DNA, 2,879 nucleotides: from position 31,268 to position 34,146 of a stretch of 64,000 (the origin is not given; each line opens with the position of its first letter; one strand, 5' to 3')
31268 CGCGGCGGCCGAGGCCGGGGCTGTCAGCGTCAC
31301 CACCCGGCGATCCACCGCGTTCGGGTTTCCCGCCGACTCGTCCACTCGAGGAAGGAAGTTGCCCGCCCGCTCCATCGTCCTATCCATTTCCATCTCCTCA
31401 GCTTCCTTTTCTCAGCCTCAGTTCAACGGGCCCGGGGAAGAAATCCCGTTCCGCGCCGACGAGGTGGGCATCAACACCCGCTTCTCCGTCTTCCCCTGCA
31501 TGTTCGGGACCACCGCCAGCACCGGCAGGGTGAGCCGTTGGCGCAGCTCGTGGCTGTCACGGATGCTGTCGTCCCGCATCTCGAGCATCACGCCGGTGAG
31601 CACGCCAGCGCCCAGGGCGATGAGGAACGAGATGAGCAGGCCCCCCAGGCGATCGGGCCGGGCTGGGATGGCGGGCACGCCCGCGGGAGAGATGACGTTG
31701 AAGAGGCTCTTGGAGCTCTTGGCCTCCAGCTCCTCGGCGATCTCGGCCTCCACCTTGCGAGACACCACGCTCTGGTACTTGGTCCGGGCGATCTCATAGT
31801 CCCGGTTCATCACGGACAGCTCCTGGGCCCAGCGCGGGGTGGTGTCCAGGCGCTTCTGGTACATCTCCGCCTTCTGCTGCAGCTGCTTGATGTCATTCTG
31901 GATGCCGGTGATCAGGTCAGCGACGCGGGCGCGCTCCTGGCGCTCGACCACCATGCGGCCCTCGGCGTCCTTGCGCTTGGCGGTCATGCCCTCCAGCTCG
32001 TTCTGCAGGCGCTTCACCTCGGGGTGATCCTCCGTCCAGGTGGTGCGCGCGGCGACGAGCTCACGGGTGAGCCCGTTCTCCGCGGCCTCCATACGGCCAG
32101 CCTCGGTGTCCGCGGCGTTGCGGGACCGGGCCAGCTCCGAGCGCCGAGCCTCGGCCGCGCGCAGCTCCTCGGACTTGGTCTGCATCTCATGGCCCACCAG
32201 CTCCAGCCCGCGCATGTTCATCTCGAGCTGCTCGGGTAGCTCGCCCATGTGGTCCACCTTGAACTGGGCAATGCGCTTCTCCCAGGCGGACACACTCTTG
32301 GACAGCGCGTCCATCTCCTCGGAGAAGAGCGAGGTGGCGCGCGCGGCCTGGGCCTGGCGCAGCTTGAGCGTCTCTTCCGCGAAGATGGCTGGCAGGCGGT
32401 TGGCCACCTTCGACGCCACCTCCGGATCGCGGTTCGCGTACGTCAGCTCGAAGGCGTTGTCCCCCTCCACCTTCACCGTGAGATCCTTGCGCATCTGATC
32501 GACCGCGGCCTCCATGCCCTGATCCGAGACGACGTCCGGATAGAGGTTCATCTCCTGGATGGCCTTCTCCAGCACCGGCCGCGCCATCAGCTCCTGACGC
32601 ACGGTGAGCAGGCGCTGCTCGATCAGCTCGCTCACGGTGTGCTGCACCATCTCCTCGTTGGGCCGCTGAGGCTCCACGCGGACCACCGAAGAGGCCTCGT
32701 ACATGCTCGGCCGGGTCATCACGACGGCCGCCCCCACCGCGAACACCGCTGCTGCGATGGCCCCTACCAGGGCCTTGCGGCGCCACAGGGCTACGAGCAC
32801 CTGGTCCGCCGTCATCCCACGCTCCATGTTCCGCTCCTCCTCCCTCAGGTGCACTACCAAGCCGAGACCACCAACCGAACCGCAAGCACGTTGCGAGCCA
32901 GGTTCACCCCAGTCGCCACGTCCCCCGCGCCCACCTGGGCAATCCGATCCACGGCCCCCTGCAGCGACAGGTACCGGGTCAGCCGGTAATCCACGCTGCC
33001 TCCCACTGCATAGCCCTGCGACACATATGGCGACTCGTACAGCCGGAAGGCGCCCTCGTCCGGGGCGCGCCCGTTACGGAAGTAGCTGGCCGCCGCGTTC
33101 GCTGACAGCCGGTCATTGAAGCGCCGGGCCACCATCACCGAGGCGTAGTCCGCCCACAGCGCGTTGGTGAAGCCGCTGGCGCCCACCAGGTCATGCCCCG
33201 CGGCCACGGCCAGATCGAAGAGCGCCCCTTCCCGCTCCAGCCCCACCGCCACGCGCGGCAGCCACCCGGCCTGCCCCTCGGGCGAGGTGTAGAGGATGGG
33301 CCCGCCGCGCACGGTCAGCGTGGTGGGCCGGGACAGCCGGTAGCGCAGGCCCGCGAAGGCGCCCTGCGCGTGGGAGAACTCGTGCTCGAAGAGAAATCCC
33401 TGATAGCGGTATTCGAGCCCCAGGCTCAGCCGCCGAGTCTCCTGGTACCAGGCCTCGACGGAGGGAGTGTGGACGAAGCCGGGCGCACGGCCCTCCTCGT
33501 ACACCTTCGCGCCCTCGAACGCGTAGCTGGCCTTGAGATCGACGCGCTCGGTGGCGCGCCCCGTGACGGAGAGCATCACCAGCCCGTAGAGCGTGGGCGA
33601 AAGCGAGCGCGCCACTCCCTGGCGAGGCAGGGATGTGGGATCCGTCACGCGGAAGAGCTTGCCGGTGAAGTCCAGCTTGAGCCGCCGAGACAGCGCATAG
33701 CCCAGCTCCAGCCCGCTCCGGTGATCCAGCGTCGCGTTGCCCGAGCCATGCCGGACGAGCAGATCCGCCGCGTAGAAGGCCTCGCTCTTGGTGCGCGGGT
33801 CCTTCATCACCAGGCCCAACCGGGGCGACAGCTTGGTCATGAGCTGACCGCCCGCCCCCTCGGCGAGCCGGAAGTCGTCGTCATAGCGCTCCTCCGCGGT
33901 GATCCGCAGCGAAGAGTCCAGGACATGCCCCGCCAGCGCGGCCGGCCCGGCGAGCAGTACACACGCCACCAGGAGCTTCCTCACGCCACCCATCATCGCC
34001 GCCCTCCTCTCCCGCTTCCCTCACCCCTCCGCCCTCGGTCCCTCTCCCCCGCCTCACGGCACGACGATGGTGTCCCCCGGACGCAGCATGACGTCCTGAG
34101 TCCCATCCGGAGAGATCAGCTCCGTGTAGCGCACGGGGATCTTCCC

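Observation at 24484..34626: Nine-gene Wzx/Wzy-type polysaccharide export operon with exoA-I (spore-coat glycan) gene order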

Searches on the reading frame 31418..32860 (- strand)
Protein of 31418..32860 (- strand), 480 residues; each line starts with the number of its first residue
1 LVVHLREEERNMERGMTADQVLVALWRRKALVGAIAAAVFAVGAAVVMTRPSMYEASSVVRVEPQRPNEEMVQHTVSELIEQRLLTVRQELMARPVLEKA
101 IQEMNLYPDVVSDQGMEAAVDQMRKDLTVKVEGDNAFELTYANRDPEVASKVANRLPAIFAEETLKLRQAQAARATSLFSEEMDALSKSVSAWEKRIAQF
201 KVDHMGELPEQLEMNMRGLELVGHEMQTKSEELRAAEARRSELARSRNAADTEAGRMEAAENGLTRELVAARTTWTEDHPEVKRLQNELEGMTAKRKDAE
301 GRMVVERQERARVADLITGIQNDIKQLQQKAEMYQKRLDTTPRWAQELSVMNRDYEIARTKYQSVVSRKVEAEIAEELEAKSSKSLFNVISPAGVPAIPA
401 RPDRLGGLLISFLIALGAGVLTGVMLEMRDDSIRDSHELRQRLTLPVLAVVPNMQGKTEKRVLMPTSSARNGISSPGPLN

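Call 5: search_protein_families(library=pfam, proteins=[window:31418-32860:-], max_evalue=0.01)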
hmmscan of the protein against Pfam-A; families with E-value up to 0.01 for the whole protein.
window:31418-32860:- (480 aa): 1 family
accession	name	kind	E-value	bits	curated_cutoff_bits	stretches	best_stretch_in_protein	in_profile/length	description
PF02706.20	Wzz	-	5.9e-07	30.2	25.5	1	21-103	8-90/91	Chain length determinant protein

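Call 52: search_protein_families(library=ncbifam, proteins=[window:31418-32827:-], max_evalue=0.00001)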
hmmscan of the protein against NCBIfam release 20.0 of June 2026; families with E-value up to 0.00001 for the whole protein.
window:31418-32827:- (469 aa): 4 families
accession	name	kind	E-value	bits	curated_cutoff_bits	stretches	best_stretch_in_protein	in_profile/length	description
TIGR03007.1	pepcterm_ChnLen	equivalog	1.7e-62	211.3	278.85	1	10-450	6-470/498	XrtA system polysaccharide chain length determinant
TIGR03017.1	EpsF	equivalog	3.1e-20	72.3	422.75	1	5-440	1-443/444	chain length determinant protein EpsF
TIGR01005.1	eps_transp_fam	subfamily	5.9e-11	41.3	411.7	1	68-449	94-486/754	exopolysaccharide transport protein family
TIGR01006.1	polys_exp_MPA1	subfamily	1.1e-07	31.6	296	0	374-443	155-224/226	CspC family polysaccharide chain length determinant protein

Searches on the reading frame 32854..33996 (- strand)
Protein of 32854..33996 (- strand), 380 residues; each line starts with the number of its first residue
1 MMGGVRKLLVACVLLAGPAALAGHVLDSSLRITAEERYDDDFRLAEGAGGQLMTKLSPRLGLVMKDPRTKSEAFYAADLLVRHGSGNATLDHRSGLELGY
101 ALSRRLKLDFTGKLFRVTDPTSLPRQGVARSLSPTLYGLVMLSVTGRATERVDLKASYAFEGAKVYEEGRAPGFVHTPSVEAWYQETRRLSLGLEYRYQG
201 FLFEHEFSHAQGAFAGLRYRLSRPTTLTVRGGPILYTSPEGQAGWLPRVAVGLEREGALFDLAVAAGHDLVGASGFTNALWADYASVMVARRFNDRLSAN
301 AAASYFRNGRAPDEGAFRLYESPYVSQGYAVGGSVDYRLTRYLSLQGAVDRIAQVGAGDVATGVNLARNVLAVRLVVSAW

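Call 5: search_protein_families(library=pfam, proteins=[window:32854-33996:-], max_evalue=0.01)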
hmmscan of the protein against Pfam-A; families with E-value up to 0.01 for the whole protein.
window:32854-33996:- (380 aa): 1 family
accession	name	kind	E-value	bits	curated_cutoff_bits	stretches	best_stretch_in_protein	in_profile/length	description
PF19089.6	DUF5777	-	0.0019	17.9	23.1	0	284-346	122-176/247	Membrane bound beta barrel domain (DUF5777)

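Call 52: search_protein_families(library=ncbifam, proteins=[window:32854-33996:-], max_evalue=0.00001)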
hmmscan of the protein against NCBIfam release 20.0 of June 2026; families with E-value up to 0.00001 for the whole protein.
window:32854-33996:- (380 aa): 0 families

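Call 56: search_solved_structures(query=A2, max_evalue=10)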
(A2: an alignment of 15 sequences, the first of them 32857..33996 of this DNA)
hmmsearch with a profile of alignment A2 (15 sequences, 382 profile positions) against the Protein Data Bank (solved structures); distinct sequences matched with E-value up to 10: 1.
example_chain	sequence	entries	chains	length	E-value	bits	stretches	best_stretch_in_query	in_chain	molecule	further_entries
8wm6_i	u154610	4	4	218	1.8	10.5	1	280-317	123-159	cac-i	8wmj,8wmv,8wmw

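Call 62: predict_structure(protein=window:32857-33996:-)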
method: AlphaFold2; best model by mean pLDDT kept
length: 380 residues; sequences in the alignment: 1
mean_pLDDT: 31.1   pTM: 0.21
mean pLDDT of the five models: 31.1, 27.9, 27.6, 26.4, 26.0
residues with pLDDT >= 90: 0; 70-90: 0; 50-70: 8; < 50: 372
segments of 3 or more residues with pLDDT < 50: 6-8, 11-14, 16-380
pLDDT, mean of each block of 10 residues (from residue 1): 51 48 36 32 32 32 32 36 33 37 33 25 26 30 26 27 23 23 27 30 34 32 31 32 31 32 30 24 27 28 30 27 24 23 34 38 36 28
secondary structure, 60 per line:
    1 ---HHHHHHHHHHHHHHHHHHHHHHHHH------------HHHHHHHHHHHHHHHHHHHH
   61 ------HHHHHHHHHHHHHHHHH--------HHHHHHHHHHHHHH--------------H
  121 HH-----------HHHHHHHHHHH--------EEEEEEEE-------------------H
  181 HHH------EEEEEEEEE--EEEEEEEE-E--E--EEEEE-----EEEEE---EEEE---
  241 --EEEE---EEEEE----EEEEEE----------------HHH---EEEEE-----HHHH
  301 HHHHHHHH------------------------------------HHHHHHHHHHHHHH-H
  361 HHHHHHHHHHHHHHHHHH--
elements in order: H4-28 H41-60 H67-83 H92-105 H134-144 E153-160 H180-183 E190-198 E201-208 E216-220 E226-230 E234-237 E243-246 E250-254 E259-264 E287-291 H297-308 H345-358 H360-378

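Call 66: find_homologous_proteins(query=window:32857-33996:-, max_evalue=0.00001)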
Query window:32857-33996:- (380 aa): 263 proteins with E <= 0.00001 among 8000 candidates; the best 120 are listed.
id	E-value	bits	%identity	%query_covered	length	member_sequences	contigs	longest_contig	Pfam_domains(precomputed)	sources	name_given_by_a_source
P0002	2.5e-246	835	100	100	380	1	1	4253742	-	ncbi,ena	-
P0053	2.0e-215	733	87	100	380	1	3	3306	-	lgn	-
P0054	4.6e-215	732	88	100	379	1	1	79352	-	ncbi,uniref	ncbi:MAG: hypothetical protein ACJ8AT_24730 [Hyalangium sp.]|uniref:hypothetical protein n=1 Tax=Hya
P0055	1.5e-205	700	82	100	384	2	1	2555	-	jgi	jgi:hypothetical protein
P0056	8.4e-198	675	80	100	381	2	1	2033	-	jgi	jgi:hypothetical protein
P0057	2.1e-197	674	79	100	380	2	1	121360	-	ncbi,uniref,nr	ncbi:hypothetical protein [Hyalangium gracile]|uniref:hypothetical protein n=1 Tax=Hyalangium gracil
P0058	1.6e-195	667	80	100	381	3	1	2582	-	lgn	-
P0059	3.4e-193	660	77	100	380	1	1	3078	-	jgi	jgi:hypothetical protein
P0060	3.8e-193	660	78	100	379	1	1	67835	-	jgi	jgi:hypothetical protein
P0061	2.3e-192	657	78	100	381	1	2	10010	-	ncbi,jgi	jgi:hypothetical protein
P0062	2.3e-188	644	75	100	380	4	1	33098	-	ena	-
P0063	2.0e-187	641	75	100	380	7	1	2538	-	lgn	-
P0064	1.8e-186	638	74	100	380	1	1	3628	-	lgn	-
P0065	3.7e-186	637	76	100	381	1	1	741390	-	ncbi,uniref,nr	ncbi:hypothetical protein [Hyalangium versicolor]|uniref:hypothetical protein n=1 Tax=Hyalangium ver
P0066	1.2e-182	625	74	100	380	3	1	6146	-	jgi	jgi:hypothetical protein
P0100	4.2e-138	479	60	100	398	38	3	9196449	-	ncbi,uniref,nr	ncbi:hypothetical protein [Myxococcus virescens]|uniref:hypothetical protein n=1 Tax=Myxococcus vire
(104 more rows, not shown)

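Call 69: find_encoding_contigs(protein=P0100, flank=10000, max_places=2)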
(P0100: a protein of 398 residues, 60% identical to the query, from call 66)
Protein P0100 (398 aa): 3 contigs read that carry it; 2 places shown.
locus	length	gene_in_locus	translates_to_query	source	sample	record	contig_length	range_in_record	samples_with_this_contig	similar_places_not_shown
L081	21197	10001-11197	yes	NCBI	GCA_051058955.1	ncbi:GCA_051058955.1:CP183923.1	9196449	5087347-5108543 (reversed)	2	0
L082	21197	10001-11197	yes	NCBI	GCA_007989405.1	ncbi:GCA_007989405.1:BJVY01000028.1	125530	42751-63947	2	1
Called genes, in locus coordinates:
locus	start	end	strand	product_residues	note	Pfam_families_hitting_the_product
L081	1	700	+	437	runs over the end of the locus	PF01370:Epimerase (faint), PF13302:Acetyltransf_3 (faint), PF13420:Acetyltransf_4, PF00583:Acetyltransf_1, PF13673:Acetyltransf_10, PF13508:Acetyltransf_7, PF08445:FR47 (weak)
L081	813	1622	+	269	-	-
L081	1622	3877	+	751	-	PF00656:Peptidase_C14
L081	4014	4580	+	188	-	PF12895:ANAPC3 (faint), PF13371:TPR_9 (weak), PF00515:TPR_1 (weak), PF07719:TPR_2 (weak), PF13424:TPR_12 (weak), PF13371:TPR_9, PF13432:TPR_16, PF14559:TPR_19, +7 more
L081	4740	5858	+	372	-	PF18152:DAHP_snth_FXD (weak), PF00793:DAHP_synth_1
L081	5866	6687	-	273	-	PF00800:PDT, PF01842:ACT (weak)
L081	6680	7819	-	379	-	PF01817:CM_2, PF00800:PDT, PF01842:ACT (weak)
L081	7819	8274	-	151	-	PF00583:Acetyltransf_1, PF13673:Acetyltransf_10, PF21926:FeeM (faint), PF13508:Acetyltransf_7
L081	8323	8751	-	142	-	PF01878:EVE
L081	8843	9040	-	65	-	-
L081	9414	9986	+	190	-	PF02563:Poly_export, PF10531:SLBB, PF22461:SLBB_2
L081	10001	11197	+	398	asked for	-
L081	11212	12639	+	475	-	PF02706:Wzz (weak), PF23649:FKBP15 (weak)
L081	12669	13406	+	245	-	PF13614:AAA_31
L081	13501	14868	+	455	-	PF02397:Bac_transf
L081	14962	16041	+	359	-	PF01933:CofD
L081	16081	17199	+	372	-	PF13480:Acetyltransf_6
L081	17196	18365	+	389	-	PF01041:DegT_DnrJ_EryC1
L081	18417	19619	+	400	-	PF13480:Acetyltransf_6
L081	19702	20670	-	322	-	PF13432:TPR_16 (faint), PF07719:TPR_2 (faint), PF14559:TPR_19 (faint), PF13371:TPR_9 (faint)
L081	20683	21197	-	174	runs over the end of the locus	PF03918:CcmH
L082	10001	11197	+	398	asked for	-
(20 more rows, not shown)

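Call 75: predict_structure(alignment_id=A3)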
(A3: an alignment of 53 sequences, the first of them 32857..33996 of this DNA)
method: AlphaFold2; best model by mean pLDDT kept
length: 380 residues; sequences in the alignment: 53
mean_pLDDT: 86.7   pTM: 0.78
mean pLDDT of the five models: 86.7, 84.7, 83.2, 83.0, 81.7
residues with pLDDT >= 90: 227; 70-90: 97; 50-70: 41; < 50: 15
segments of 3 or more residues with pLDDT < 50: 17-22, 127-129, 358-363
pLDDT, mean of each block of 10 residues (from residue 1): 73 59 77 93 68 93 92 95 86 96 95 91 59 86 96 97 86 93 97 97 90 97 97 93 91 96 95 71 94 97 89 66 74 96 95 67 66 93
secondary structure, 60 per line:
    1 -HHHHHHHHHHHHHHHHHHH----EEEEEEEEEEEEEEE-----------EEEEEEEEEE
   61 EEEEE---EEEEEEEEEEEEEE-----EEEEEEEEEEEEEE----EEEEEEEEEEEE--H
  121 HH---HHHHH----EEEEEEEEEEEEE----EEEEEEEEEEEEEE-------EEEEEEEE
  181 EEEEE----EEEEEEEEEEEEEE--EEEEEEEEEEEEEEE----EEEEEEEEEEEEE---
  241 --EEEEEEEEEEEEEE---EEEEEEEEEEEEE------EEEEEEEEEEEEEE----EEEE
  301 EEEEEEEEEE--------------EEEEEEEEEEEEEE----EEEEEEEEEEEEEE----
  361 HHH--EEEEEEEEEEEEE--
elements in order: H2-20 E25-39 E51-65 E69-82 E88-101 E106-117 H126-130 E135-147 E152-165 E173-185 E190-203 E206-220 E225-237 E243-256 E260-272 E279-292 E297-310 E325-338 E343-356 E366-378

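Call 77: fold_search(model_id=the predicted structure, library=pdb)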
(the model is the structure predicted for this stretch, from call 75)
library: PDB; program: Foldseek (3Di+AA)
matches with E <= 10: 839; with E <= 0.001: 417
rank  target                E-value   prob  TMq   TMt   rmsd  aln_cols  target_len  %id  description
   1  3sy9_B                5.2e-10  1.00  0.44  0.45   8.3       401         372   11  Crystal structure of Pseudomonas aeruginosa OccD2 (OpdC) (released 2012-02-08)
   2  2y0h                  7.1e-10  1.00  0.45  0.47   7.8       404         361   12  Crystal Structure of Pseudomonas Aeruginosa OpdL (released 2011-12-21)
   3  5d5d                  8.7e-10  1.00  0.50  0.48   9.1       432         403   11  In meso in situ serial X-ray crystallography structure of AlgE at 100 K (released 2016-01-13)
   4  2y0l                  2.3e-09  1.00  0.47  0.49   7.7       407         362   11  Crystal Structure of Pseudomonas Aeruginosa OpdO (released 2011-12-21)
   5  5dl5                  2.3e-09  1.00  0.46  0.43   7.9       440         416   10  Crystal structure of Acinetobacter baumannii OccAB1 (released 2016-02-03)
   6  3sy9_A                2.8e-09  1.00  0.44  0.45   8.4       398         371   10  Crystal structure of Pseudomonas aeruginosa OccD2 (OpdC) (released 2012-02-08)
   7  4fms_A                4.2e-09  1.00  0.49  0.49   7.5       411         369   11  Crystal structure of Pseudomonas aeruginosa OccK2 (OpdF) in complex with glucuronate (released 2013-03-13)
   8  6r2q_B                5.1e-09  1.00  0.46  0.29  14.2       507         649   11  Structure of the Mtr complex (released 2020-04-22)
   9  4fsp                  5.1e-09  1.00  0.46  0.47   7.9       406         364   13  Crystal Structure of Pseudomonas aeruginosa OccK11 (OpdR) (released 2013-07-24)
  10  4aip_B                5.4e-09  1.00  0.44  0.29   9.5       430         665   11  The FrpB iron transporter from Neisseria meningitidis (F3-3 variant) (released 2013-01-23)
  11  4fms_B                6.0e-09  1.00  0.49  0.50   7.4       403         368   11  Crystal structure of Pseudomonas aeruginosa OccK2 (OpdF) in complex with glucuronate (released 2013-03-13)
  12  3rbh_D                6.6e-09  1.00  0.53  0.50   8.4       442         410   11  Structure of alginate export protein AlgE from Pseudomonas aeruginosa (released 2011-07-27)
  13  3sy9_C                7.3e-09  1.00  0.44  0.46   8.2       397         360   11  Crystal structure of Pseudomonas aeruginosa OccD2 (OpdC) (released 2012-02-08)
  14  3t24_A                7.7e-09  1.00  0.47  0.48   7.8       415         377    9  Crystal structure of Pseudomonas aeruginosa OpdQ (released 2012-02-08)
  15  9c4o                  7.7e-09  1.00  0.44  0.29  12.9       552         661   10  Cryo-EM structure of PqqU with ligand PQQ (released 2024-06-19)
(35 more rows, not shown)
